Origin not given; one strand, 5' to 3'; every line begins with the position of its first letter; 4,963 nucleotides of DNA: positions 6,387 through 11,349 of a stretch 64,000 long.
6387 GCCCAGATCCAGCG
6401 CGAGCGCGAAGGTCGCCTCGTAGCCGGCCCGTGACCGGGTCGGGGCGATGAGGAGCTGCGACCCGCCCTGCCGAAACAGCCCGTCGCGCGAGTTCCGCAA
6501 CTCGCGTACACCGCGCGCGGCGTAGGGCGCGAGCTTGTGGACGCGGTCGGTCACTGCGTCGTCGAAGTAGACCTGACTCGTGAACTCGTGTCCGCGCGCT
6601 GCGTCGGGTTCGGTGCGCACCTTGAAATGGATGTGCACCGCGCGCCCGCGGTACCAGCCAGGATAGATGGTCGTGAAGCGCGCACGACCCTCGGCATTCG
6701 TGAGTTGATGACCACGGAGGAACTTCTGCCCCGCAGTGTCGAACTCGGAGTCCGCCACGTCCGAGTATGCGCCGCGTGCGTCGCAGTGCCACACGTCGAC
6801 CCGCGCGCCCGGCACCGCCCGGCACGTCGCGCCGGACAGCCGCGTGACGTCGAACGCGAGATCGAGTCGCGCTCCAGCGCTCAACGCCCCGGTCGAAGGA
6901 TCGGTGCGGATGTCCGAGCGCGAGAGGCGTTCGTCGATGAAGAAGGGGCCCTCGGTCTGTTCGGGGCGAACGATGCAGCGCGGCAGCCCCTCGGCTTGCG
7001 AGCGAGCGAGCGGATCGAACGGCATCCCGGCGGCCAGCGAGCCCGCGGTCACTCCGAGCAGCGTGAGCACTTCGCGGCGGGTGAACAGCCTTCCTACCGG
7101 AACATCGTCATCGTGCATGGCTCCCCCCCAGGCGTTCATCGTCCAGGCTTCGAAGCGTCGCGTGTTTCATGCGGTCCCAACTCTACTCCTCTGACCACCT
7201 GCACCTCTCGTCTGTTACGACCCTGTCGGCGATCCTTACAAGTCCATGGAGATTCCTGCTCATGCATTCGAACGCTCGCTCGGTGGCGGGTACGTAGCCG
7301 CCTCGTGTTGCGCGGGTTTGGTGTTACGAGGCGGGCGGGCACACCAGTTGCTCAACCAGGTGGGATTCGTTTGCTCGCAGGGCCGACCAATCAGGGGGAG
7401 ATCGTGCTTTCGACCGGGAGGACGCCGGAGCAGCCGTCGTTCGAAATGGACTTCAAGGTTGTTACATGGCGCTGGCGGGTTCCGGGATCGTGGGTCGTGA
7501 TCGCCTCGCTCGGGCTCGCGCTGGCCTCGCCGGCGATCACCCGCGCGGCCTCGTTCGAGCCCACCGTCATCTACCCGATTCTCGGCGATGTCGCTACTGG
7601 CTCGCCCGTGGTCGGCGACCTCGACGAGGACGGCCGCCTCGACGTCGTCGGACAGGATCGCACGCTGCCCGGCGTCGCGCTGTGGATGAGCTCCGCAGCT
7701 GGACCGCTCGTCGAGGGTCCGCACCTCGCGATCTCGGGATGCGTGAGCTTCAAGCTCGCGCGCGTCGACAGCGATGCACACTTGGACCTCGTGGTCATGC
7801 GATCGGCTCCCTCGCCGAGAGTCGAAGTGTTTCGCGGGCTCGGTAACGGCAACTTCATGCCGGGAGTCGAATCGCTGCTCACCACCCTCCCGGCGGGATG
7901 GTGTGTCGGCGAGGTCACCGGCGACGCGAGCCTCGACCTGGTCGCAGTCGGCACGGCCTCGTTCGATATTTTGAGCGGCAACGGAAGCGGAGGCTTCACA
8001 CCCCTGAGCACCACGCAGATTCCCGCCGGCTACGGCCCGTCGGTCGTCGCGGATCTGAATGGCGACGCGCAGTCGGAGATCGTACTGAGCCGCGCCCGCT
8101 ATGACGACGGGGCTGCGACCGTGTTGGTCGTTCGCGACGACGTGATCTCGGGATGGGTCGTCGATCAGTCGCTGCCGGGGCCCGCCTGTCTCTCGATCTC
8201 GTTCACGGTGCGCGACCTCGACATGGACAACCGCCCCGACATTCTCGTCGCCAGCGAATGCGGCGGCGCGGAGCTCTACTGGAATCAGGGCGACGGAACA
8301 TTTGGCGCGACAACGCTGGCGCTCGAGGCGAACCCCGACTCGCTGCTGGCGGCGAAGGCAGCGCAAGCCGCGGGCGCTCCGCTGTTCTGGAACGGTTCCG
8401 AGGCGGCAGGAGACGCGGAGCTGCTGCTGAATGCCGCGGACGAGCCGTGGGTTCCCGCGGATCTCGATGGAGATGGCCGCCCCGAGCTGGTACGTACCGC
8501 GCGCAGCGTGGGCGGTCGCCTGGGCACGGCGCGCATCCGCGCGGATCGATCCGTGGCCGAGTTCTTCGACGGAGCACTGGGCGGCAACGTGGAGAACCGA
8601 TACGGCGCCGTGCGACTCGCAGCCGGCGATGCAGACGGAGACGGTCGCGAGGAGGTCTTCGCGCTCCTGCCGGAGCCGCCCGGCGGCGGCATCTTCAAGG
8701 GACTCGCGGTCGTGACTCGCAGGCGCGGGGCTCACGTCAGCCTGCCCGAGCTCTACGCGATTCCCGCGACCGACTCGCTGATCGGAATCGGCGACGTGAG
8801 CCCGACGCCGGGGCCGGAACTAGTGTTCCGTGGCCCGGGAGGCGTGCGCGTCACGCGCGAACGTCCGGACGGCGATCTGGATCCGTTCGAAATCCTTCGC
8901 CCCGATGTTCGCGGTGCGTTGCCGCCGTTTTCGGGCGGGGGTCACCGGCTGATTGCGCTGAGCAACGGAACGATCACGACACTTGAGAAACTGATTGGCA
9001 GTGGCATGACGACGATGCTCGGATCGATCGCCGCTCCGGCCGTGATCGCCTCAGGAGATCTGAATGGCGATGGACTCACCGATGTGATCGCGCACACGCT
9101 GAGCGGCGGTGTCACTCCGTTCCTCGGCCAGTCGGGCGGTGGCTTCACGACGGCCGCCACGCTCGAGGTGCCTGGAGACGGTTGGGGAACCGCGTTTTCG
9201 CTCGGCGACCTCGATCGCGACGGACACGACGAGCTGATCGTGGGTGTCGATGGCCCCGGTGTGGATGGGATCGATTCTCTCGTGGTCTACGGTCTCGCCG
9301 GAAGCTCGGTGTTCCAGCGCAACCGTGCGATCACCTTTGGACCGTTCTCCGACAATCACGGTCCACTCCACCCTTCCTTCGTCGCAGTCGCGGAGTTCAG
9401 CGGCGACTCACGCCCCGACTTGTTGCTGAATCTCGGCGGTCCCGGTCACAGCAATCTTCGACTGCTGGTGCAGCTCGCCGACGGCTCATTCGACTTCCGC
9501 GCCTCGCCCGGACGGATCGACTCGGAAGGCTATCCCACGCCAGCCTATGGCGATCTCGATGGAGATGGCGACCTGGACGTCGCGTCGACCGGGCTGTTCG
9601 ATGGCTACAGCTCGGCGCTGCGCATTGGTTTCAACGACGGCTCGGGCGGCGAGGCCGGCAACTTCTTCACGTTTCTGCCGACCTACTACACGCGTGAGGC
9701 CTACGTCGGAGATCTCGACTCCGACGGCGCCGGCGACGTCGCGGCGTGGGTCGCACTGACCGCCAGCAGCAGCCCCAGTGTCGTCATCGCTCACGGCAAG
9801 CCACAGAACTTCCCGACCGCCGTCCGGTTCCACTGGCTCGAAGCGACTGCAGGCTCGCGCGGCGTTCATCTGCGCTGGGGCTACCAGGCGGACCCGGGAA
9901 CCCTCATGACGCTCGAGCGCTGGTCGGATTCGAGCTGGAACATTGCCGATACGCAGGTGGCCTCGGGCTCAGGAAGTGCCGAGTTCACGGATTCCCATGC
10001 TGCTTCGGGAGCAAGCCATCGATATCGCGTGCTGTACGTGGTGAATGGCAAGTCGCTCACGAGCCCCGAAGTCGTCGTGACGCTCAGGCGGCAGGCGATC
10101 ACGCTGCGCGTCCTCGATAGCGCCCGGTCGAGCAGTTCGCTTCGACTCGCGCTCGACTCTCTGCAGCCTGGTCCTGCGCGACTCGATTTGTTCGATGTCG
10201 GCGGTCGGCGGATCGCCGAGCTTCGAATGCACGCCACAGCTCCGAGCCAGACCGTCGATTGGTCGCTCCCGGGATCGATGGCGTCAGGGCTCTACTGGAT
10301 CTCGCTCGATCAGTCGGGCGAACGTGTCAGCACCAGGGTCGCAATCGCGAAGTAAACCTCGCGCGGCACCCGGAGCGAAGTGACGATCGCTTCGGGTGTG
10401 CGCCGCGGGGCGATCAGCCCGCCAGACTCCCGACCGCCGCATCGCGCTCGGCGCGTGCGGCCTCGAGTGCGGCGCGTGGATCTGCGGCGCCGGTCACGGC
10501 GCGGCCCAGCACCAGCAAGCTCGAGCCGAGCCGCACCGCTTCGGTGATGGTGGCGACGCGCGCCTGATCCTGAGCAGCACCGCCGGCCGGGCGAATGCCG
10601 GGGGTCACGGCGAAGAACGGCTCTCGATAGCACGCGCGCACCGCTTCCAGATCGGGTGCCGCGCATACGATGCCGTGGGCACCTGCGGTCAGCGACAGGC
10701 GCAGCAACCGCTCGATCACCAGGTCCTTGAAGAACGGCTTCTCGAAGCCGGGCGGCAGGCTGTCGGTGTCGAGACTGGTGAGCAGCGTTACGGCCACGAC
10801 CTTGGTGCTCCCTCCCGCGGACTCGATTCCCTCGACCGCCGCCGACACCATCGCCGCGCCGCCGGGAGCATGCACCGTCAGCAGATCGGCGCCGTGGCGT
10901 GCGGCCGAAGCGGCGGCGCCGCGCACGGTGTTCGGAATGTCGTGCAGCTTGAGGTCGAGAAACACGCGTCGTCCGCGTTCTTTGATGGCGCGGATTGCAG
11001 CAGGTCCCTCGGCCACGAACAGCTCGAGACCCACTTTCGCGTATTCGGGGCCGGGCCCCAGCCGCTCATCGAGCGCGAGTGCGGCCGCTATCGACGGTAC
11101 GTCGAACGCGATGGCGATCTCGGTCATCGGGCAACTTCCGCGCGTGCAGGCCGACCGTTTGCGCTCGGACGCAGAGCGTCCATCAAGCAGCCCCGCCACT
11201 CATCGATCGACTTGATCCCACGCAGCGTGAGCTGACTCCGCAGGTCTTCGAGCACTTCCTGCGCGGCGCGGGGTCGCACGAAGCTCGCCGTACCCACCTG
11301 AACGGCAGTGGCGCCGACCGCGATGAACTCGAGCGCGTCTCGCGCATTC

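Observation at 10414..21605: An 11-kb pyr/car operon with an embedded TPR lipoprotein and serial overlap coupling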

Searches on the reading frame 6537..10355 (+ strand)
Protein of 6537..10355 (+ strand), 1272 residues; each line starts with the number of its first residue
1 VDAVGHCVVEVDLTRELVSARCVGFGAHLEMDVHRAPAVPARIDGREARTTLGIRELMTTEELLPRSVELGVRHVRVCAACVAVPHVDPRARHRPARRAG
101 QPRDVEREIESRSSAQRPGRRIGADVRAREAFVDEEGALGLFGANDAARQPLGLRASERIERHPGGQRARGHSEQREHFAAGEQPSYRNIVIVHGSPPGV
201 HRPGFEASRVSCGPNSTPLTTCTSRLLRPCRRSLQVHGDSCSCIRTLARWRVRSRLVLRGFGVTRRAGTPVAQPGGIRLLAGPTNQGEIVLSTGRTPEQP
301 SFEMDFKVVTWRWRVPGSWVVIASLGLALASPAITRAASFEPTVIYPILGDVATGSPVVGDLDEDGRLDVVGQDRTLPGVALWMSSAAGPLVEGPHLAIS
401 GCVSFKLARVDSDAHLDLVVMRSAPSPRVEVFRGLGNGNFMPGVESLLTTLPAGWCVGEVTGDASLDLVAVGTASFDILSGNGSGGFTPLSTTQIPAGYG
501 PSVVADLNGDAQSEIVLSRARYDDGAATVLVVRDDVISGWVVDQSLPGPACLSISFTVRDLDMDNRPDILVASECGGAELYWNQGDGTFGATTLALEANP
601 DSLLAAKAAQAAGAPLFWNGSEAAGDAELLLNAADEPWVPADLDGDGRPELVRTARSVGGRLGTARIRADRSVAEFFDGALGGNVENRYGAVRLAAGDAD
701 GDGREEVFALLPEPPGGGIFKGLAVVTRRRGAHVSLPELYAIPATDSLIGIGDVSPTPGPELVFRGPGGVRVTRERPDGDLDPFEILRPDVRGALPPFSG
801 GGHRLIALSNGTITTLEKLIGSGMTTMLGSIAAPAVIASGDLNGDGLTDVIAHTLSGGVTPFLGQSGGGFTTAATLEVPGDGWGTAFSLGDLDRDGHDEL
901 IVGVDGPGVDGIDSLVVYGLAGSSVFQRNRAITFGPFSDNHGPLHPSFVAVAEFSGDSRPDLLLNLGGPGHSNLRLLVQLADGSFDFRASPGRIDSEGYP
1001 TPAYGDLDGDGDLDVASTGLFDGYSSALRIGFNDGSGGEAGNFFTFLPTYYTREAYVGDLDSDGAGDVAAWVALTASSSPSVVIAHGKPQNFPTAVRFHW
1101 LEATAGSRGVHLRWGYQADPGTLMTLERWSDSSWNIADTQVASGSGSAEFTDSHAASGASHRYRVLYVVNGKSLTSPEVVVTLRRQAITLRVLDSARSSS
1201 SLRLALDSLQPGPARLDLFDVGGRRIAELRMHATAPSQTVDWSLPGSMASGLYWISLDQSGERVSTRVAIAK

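Call 18: search_protein_families(library=pfam, proteins=[window:6537-10355:+])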
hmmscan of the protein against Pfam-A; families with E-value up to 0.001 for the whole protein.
window:6537-10355:+ (1272 aa): 3 families
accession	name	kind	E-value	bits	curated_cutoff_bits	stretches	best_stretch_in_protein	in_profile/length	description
PF13517.12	FG-GAP_3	-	1.5e-48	163.7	26.9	6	841-902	1-61/61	FG-GAP-like repeat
PF01839.29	FG-GAP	-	5.5e-16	58.5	22.1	0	883-907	1-25/37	FG-GAP repeat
PF16743.10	PliI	-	0.00052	20.1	27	0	641-659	65-83/123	Periplasmic lysozyme inhibitor of I-type lysozyme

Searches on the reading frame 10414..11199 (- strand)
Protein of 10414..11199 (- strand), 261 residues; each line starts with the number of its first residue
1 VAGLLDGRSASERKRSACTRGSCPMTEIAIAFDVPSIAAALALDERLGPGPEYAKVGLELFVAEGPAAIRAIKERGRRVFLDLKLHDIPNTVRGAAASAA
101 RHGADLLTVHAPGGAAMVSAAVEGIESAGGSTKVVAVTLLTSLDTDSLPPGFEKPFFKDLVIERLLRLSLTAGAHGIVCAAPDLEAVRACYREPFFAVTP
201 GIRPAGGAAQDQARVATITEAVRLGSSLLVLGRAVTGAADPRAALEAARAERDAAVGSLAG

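Call 4: search_protein_families(library=pfam, proteins=[window:10414-11199:-])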
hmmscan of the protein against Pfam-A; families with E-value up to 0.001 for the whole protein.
window:10414-11199:- (261 aa): 1 family
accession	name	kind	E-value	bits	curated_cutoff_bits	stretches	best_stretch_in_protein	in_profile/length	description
PF00215.30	OMPdecase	-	1.5e-45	156.2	27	1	27-247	2-220/221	Orotidine 5'-phosphate decarboxylase / HUMPS family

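Call 5: search_protein_families(library=ncbifam, proteins=[window:10414-11199:-])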
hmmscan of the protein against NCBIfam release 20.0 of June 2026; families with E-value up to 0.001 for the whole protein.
window:10414-11199:- (261 aa): 6 families
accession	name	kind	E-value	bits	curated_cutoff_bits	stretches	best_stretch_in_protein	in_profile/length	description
NF001273.0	PRK00230.1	equivalog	5.1e-64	215.8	193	1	26-251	5-228/233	orotidine-5'-phosphate decarboxylase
TIGR01740.1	pyrF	equivalog_domain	4.5e-42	144.2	92.3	1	29-247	2-214/216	orotidine-5'-phosphate decarboxylase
NF010386.0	PRK13813.1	equivalog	5.8e-41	140.4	208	1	25-249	4-210/216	orotidine 5'-phosphate decarboxylase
TIGR03128.2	RuMP_HxlA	equivalog_domain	5e-07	29.6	200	1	30-139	3-108/205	3-hexulose-6-phosphate synthase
NF041755.1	RuMP_HxlAB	equivalog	2.3e-05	23.5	500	0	28-127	6-104/391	bifunctional 3-hexulose-6-phosphate synthase/6-phospho-3-hexuloisomerase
NF005442.0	PRK07028.1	equivalog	0.00071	18.3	593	1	27-127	5-105/430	bifunctional hexulose-6-phosphate synthase/ribonuclease regulator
